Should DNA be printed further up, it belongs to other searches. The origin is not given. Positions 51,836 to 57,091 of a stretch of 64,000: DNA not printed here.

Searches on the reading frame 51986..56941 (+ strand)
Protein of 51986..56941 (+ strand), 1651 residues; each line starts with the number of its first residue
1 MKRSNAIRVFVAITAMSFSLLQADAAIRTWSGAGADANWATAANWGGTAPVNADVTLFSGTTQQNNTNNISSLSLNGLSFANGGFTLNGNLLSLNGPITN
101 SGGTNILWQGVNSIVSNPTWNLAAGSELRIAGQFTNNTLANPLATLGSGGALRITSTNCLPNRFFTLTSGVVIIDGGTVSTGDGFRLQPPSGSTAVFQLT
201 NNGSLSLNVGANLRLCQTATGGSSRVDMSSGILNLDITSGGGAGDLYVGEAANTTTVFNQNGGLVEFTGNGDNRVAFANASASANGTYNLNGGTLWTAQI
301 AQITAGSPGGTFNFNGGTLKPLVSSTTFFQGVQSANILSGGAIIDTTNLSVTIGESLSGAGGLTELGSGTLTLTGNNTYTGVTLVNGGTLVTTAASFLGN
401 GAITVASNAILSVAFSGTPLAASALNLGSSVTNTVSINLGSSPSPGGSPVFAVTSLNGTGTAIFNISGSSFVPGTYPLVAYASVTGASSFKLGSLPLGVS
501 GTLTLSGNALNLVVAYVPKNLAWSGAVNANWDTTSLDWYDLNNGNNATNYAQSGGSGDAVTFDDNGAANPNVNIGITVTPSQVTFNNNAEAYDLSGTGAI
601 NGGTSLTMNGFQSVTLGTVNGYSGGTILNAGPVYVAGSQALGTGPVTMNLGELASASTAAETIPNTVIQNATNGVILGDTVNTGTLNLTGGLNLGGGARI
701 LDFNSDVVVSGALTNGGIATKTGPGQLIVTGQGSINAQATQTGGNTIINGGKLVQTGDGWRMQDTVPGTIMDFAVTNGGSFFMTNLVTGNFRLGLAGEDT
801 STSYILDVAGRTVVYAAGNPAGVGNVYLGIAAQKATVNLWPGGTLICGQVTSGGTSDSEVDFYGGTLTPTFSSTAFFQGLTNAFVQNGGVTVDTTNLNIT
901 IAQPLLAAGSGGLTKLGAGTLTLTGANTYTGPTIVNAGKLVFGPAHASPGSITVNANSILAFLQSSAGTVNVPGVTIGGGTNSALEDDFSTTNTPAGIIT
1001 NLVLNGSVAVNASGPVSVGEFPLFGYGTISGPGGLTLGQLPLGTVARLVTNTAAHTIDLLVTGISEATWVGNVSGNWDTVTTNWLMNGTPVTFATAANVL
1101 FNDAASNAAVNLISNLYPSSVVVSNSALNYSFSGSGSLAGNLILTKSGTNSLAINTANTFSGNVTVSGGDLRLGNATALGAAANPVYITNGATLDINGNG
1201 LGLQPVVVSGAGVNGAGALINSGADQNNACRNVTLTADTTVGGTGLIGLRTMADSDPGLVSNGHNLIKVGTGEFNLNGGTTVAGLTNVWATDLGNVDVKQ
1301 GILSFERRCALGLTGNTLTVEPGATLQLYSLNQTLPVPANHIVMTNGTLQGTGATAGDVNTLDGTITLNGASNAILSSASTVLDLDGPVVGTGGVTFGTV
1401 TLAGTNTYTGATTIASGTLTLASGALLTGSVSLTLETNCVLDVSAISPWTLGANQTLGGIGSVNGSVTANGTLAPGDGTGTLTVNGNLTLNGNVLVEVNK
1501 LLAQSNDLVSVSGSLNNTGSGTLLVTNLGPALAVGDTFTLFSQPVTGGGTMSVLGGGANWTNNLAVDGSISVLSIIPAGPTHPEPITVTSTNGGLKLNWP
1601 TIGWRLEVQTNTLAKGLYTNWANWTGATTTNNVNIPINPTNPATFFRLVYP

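Call 49: search_protein_families(library=pfam, proteins=[window:51986-56941:+], max_evalue=0.0001)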
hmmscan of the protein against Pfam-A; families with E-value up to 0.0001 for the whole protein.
window:51986-56941:+ (1651 aa): 1 family
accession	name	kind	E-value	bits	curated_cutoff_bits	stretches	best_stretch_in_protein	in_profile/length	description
PF12951.13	PATR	-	1.4e-19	70.3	27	2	913-941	1-29/30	Passenger-associated-transport-repeat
